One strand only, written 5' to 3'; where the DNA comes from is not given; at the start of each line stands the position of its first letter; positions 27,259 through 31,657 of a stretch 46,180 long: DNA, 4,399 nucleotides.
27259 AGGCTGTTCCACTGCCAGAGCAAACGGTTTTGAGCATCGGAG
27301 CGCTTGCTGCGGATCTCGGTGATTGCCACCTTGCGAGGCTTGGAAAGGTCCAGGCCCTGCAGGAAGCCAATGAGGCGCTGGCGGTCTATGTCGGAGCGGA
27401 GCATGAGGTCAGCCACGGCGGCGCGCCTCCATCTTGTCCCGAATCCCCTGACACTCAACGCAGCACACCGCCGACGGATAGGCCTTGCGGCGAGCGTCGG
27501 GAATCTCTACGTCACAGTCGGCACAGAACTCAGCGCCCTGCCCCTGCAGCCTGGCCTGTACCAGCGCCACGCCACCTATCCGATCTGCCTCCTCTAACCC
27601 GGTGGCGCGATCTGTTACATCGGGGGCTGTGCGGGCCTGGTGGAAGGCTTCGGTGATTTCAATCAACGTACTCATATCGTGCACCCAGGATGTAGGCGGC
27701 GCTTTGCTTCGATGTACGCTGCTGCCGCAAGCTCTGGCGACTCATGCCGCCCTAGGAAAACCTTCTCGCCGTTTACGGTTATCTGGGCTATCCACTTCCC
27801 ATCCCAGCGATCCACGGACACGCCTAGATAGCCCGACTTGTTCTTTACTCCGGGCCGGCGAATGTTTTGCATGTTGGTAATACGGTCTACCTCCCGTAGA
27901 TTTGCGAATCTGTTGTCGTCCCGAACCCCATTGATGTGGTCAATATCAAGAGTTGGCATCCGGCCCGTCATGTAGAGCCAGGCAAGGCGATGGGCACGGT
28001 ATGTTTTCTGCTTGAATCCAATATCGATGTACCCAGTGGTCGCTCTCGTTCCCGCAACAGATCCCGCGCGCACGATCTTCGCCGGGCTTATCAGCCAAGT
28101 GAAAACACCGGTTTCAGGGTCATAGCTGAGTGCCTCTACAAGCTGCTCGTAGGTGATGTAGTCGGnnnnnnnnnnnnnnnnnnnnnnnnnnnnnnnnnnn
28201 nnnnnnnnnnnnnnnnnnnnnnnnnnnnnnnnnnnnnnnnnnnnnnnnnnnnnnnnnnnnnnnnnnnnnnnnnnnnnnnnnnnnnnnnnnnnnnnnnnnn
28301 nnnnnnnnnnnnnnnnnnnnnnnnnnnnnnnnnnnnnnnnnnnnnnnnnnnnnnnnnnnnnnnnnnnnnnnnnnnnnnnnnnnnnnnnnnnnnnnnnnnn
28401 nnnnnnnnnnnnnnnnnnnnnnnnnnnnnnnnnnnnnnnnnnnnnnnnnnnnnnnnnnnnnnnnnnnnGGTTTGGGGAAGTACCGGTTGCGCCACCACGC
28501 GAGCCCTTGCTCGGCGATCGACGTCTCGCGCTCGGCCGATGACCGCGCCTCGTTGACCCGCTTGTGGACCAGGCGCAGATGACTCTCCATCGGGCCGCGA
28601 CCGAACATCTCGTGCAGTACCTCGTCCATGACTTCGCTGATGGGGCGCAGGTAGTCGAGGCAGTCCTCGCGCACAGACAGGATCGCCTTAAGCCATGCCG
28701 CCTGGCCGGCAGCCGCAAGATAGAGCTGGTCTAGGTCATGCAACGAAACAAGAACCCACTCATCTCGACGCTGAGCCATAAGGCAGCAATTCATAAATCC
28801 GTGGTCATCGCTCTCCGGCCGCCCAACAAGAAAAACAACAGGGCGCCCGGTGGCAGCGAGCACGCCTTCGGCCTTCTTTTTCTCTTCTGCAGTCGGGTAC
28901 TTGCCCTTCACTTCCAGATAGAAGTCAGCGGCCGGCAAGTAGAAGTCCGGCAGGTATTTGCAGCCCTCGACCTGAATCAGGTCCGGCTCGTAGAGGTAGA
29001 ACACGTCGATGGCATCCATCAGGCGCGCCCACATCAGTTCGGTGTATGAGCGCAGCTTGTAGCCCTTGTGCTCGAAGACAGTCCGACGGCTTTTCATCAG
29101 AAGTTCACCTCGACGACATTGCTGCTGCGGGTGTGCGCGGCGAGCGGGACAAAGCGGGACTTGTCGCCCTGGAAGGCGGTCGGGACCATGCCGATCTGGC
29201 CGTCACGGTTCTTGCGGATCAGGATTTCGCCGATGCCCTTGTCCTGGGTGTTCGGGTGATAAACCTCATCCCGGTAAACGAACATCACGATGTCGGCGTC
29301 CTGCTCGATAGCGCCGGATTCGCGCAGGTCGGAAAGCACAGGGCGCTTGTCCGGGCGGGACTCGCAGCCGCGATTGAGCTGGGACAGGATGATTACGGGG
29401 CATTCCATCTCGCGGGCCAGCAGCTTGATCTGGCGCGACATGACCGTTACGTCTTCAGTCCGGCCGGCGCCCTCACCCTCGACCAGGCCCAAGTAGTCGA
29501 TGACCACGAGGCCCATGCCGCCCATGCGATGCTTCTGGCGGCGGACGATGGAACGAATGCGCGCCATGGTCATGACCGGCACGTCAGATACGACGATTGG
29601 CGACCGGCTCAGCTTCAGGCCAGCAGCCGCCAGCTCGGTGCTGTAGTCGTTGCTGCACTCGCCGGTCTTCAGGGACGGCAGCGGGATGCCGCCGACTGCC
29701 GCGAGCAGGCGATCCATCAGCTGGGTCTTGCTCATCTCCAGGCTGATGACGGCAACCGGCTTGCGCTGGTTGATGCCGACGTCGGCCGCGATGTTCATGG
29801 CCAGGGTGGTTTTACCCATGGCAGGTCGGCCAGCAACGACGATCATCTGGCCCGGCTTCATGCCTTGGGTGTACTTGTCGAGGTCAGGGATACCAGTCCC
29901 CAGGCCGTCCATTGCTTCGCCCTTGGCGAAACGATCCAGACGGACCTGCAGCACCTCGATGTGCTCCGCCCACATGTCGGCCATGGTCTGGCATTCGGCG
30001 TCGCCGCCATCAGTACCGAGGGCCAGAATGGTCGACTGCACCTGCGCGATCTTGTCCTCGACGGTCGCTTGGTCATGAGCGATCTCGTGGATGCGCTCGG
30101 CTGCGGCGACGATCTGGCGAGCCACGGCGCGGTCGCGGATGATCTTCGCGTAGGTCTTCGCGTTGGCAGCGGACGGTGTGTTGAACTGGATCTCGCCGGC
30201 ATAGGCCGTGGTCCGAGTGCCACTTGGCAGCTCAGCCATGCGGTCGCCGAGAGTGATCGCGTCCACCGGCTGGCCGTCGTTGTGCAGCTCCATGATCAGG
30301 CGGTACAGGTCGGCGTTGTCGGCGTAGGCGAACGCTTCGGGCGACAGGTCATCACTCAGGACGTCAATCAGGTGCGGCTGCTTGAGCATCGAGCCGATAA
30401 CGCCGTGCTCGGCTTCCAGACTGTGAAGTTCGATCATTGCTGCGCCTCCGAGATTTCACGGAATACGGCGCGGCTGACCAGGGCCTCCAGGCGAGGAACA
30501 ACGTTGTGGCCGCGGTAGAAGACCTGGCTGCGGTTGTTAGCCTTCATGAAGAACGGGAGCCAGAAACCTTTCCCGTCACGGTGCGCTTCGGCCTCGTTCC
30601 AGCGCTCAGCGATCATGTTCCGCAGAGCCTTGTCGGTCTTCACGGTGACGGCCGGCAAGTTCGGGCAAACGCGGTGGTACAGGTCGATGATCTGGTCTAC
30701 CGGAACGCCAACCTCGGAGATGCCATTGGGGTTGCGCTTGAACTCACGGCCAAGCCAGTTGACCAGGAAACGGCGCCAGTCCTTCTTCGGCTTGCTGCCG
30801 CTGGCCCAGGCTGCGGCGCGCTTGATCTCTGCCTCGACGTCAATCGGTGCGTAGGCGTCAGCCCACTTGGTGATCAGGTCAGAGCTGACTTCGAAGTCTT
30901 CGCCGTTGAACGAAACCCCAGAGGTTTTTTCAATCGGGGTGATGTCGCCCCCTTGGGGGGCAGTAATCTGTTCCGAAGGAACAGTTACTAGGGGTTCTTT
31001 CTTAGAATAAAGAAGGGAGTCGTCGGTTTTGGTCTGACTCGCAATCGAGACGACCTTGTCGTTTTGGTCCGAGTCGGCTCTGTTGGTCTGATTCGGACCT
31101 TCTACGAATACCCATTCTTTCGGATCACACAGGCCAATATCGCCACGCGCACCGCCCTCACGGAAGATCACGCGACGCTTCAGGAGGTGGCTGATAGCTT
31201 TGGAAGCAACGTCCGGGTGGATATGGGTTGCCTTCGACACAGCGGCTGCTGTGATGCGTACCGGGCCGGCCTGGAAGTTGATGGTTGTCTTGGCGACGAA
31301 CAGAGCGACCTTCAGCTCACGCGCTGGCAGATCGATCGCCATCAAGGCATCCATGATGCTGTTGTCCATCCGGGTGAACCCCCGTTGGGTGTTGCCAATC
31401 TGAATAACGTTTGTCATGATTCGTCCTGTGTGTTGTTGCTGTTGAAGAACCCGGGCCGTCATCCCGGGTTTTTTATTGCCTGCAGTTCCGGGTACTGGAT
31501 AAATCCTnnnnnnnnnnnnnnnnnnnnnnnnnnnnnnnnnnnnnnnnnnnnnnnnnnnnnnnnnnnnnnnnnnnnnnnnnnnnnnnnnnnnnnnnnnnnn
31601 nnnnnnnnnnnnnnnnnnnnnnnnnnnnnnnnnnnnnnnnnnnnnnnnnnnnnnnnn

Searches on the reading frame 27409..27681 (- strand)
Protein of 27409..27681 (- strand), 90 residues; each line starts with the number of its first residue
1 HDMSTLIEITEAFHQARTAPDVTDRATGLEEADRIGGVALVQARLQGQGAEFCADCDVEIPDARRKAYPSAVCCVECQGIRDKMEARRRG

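Call 80: search_protein_families(library=pfam, proteins=[window:27409-27681:-], max_evalue=0.01)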
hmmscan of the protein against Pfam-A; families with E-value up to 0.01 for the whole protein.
window:27409-27681:- (90 aa): 1 family
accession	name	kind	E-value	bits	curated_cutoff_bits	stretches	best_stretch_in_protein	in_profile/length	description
PF01258.23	zf-dskA_traR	-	1.8e-08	34.6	24.9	1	52-81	5-34/36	Prokaryotic dksA/traR C4-type zinc finger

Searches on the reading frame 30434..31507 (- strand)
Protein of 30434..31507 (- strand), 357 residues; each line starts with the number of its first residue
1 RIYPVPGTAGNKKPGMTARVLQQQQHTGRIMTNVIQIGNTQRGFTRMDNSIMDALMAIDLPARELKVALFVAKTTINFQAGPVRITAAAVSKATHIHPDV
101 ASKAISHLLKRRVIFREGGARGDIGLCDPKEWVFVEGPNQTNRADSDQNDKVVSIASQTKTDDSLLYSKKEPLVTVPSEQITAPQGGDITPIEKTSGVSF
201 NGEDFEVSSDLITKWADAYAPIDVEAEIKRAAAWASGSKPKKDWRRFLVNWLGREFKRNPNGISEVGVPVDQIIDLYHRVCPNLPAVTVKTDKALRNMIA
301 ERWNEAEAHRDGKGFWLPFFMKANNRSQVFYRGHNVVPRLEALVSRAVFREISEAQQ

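Call 27: search_protein_families(library=pfam, alignment_id=A2, max_evalue=0.001)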
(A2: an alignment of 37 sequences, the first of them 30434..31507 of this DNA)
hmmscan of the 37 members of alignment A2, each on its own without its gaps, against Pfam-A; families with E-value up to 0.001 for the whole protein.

A. member 1, window:30434-31507:- (357 aa): 1 family
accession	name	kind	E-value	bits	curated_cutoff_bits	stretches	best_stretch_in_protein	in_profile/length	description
PF04492.19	Phage_rep_O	-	2.4e-12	47.6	28.7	1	39-122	4-87/95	Bacteriophage replication protein O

B. families by the number of members that match (of 37 scanned): 24 families
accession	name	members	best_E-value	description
PF05136.18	Phage_portal_2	1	7.7e-112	Phage portal protein, lambda family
PF03796.21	DnaB_C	1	2.9e-88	DnaB-like helicase C terminal domain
PF20454.4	GpA_nuclease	1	2.9e-72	Terminase large subunit gpA, endonuclease domain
PF20155.4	TMP_3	1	6e-63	Tape measure protein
PF25209.1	Phage_capsid_4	1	1.5e-60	Phage capsid protein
PF05876.18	GpA_ATPase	1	3.6e-52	Phage terminase large subunit gpA, ATPase domain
PF05106.17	Phage_holin_3_1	1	1.3e-29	Phage holin family (Lysis protein S)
PF09956.15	Phage_cement_2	1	2e-28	Phage cement protein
PF07471.18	Phage_Nu1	1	1.5e-24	Phage DNA packaging protein Nu1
PF00772.26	DnaB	1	4e-22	DnaB-like helicase N terminal domain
PF13392.12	HNH_3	1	7.5e-14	HNH endonuclease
PF04492.19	Phage_rep_O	1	2.4e-12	Bacteriophage replication protein O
PF13481.12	AAA_25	1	1.3e-10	AAA domain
PF05772.17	NinB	1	1e-09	NinB protein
PF19905.4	DUF6378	1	3.5e-09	Domain of unknown function (DUF6378)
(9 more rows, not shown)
